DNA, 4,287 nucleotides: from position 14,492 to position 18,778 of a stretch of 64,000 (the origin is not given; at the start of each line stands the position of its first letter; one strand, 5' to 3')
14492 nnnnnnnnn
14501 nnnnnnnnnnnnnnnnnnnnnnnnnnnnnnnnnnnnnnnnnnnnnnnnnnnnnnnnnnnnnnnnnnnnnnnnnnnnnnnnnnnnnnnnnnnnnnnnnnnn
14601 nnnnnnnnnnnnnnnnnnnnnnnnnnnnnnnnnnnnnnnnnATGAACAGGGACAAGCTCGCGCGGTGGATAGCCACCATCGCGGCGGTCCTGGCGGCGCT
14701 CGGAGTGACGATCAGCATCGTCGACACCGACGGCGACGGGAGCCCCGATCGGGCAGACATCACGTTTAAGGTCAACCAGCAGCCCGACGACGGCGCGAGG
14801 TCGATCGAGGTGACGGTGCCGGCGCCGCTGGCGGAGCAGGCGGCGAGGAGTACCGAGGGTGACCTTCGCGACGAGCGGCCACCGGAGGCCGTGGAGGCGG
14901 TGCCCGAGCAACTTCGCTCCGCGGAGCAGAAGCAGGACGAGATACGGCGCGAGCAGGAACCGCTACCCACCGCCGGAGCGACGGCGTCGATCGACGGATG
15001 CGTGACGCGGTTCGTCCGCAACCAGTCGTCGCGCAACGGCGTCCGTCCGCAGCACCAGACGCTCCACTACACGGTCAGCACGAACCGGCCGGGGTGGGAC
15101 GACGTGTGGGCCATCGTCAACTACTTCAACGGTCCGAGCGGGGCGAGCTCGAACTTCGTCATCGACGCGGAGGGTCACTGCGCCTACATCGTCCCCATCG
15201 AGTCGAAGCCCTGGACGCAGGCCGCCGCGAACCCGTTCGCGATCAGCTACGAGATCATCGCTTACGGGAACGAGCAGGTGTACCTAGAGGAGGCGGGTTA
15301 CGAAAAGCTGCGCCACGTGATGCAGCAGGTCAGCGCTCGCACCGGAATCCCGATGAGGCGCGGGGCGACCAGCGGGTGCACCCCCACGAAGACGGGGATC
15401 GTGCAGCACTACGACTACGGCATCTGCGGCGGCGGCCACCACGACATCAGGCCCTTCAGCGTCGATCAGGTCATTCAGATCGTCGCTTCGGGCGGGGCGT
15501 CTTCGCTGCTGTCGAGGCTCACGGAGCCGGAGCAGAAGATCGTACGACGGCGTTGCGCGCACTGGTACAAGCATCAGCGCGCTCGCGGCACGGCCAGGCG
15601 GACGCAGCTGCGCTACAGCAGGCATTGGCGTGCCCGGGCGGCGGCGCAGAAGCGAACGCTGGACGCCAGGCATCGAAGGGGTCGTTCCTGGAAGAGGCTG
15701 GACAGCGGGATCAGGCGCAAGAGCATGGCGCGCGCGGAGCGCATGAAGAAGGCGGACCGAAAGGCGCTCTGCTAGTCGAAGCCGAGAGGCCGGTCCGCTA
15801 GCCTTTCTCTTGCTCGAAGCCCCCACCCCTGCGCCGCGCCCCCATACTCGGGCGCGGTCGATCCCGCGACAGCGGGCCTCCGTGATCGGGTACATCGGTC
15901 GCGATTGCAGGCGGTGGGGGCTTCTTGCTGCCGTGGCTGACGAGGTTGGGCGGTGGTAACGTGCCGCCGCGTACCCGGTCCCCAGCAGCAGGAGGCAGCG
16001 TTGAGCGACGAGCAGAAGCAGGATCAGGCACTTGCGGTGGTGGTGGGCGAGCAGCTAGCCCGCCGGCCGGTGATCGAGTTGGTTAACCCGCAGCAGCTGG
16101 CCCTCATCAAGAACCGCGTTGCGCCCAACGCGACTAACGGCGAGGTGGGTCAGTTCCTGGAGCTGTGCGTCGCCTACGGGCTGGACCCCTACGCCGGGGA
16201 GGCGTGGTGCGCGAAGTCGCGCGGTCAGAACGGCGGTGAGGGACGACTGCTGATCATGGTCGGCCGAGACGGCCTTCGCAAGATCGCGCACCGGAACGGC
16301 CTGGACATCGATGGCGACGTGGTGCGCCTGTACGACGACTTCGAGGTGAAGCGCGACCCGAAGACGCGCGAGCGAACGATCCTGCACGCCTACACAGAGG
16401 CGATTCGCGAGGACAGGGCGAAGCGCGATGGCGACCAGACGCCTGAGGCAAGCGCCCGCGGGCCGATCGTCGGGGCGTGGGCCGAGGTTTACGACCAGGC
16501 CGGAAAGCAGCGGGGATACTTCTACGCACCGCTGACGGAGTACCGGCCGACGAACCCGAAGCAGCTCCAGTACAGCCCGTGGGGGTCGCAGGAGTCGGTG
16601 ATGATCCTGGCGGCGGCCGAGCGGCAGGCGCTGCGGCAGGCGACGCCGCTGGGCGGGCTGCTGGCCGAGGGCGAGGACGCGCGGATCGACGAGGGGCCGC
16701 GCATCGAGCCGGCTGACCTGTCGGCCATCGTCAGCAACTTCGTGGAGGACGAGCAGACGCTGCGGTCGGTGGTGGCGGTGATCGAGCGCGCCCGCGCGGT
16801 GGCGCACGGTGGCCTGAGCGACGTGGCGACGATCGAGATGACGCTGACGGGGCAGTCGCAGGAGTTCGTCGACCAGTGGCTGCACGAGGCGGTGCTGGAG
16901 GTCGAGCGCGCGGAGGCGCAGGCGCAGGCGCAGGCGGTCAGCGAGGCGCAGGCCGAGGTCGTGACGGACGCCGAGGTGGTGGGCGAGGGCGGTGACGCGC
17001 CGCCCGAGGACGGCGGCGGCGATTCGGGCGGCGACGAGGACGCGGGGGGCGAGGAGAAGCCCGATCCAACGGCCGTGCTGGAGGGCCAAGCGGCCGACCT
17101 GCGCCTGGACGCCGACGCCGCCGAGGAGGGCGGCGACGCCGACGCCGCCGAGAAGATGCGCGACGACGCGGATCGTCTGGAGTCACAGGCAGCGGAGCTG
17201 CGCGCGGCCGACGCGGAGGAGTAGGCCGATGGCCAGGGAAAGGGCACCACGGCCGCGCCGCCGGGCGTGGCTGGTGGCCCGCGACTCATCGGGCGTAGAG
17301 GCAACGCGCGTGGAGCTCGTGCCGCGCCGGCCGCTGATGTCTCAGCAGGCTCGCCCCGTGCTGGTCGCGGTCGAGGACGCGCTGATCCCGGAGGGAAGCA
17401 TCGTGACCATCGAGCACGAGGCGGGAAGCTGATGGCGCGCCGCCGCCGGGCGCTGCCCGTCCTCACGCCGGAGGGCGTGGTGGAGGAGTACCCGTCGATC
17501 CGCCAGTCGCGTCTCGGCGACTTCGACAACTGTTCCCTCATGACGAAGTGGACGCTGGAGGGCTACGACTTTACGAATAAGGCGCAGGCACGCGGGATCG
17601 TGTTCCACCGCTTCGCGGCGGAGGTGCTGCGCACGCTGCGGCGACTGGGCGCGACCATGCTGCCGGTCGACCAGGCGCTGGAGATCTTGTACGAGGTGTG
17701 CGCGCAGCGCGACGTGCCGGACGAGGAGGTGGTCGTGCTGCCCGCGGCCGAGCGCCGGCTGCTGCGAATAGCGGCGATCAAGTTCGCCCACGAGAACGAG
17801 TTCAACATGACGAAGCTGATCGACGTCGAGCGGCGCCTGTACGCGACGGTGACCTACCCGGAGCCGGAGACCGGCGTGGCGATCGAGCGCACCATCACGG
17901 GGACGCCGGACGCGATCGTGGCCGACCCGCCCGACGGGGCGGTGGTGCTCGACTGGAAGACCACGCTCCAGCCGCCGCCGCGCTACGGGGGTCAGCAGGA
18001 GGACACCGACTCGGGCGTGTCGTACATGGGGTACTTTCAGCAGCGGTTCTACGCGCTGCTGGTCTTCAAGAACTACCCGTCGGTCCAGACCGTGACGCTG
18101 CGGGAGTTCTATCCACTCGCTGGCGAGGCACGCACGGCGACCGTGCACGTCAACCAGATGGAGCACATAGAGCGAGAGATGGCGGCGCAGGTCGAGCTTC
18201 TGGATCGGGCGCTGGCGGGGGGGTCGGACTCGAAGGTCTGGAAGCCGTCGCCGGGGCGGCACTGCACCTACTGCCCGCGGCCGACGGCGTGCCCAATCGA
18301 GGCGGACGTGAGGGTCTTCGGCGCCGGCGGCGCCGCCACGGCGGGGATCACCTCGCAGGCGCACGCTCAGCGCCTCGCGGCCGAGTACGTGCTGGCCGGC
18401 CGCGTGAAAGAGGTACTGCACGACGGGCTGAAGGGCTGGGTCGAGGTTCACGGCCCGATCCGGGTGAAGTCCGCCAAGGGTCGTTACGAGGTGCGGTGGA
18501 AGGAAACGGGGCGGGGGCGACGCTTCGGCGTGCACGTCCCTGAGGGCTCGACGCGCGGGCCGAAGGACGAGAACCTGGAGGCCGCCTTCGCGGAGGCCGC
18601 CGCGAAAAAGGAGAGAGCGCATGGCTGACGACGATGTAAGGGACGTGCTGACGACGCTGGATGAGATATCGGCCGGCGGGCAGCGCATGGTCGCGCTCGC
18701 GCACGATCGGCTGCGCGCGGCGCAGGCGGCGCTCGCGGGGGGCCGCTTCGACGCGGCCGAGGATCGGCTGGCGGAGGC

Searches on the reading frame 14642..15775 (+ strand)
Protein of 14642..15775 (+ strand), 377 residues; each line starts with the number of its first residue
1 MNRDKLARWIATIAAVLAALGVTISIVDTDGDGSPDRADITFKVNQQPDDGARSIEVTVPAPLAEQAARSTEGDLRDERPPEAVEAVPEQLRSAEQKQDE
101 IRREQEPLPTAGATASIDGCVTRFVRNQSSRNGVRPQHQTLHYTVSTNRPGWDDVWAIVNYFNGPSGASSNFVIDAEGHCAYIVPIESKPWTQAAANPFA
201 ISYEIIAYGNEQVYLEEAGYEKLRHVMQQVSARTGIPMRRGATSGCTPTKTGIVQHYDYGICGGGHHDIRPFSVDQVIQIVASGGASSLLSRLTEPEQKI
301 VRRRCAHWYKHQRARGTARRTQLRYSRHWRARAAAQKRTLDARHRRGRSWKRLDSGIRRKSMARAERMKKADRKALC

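Call 22: search_protein_families(library=phrogs, proteins=[window:14642-15775:+], max_evalue=0.001)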
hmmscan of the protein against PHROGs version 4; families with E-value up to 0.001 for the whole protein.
window:14642-15775:+ (377 aa): 4 families
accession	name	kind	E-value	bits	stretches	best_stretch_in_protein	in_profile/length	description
phrog_1493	-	lysis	1.9e-08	34.9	1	139-284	37-170/394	endolysin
phrog_19265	-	unknown function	2.7e-05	25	1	128-259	16-135/293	-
phrog_7698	-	lysis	0.00031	21.6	1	162-252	46-125/316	endolysin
phrog_1794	-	lysis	0.00068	20.1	1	128-234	48-160/336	amidase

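Call 71: search_dna_similar(query=window:14642-15772:+, collection=phages, mode=protein, max_rows=12, max_evalue=0.00001)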
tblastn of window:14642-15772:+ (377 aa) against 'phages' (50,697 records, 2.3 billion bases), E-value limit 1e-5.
No match.

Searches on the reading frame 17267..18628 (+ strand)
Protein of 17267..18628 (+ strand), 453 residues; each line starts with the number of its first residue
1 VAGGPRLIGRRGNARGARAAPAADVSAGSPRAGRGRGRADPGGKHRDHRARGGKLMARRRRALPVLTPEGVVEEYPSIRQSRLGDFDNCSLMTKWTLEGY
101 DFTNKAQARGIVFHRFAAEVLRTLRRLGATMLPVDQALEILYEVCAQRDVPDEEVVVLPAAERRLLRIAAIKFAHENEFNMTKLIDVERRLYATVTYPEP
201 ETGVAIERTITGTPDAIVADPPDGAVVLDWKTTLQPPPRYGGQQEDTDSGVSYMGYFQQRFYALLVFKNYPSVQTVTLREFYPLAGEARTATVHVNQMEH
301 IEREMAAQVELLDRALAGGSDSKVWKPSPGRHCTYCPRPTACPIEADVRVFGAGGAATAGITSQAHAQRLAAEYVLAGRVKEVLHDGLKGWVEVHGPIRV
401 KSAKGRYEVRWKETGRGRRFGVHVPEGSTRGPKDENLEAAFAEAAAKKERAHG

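Call 14: search_protein_families(library=pfam, proteins=[window:17267-18628:+], max_evalue=0.01)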
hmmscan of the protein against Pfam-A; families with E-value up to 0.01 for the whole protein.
window:17267-18628:+ (453 aa): 1 family
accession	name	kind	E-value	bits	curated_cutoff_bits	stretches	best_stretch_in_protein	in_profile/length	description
PF12705.13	PDDEXK_1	-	1.7e-16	61.3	22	1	81-343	5-247/247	PD-(D/E)XK nuclease superfamily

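Call 48: search_dna_similar(query=window:17267-18625:+, collection=phages, mode=protein, max_rows=15, max_evalue=0.00001)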
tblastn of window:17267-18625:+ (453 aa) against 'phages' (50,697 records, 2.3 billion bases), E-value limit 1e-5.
No match.

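Call 73: find_related_loci(query=A5, collection=genome_contigs, flank=10000)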
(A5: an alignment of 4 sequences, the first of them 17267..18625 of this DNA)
Query A5 (453 aa) in genome_contigs; peptide patterns used: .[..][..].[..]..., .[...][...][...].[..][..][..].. (x = any residue, [..] = any of these).
84 stretches matched a pattern, but none encodes a relative of the query by tblastn (E <= 1e-3).

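Call 74: find_related_loci(query=A5, collection=viral_contigs, flank=10000)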
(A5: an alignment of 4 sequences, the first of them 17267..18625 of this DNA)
Query A5 (453 aa) in viral_contigs; peptide patterns used: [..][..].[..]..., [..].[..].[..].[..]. (x = any residue, [..] = any of these).
400 stretches matched a pattern; 4 encode a relative of the query (tblastn E <= 1e-3); 4 distinct loci.
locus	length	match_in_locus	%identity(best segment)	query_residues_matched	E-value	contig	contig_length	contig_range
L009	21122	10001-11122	42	66-432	3e-85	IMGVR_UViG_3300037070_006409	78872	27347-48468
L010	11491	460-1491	39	75-406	1e-69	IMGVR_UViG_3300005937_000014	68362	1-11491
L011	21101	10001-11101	36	70-419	4e-65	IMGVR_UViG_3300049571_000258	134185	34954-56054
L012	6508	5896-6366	29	199-349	1e-5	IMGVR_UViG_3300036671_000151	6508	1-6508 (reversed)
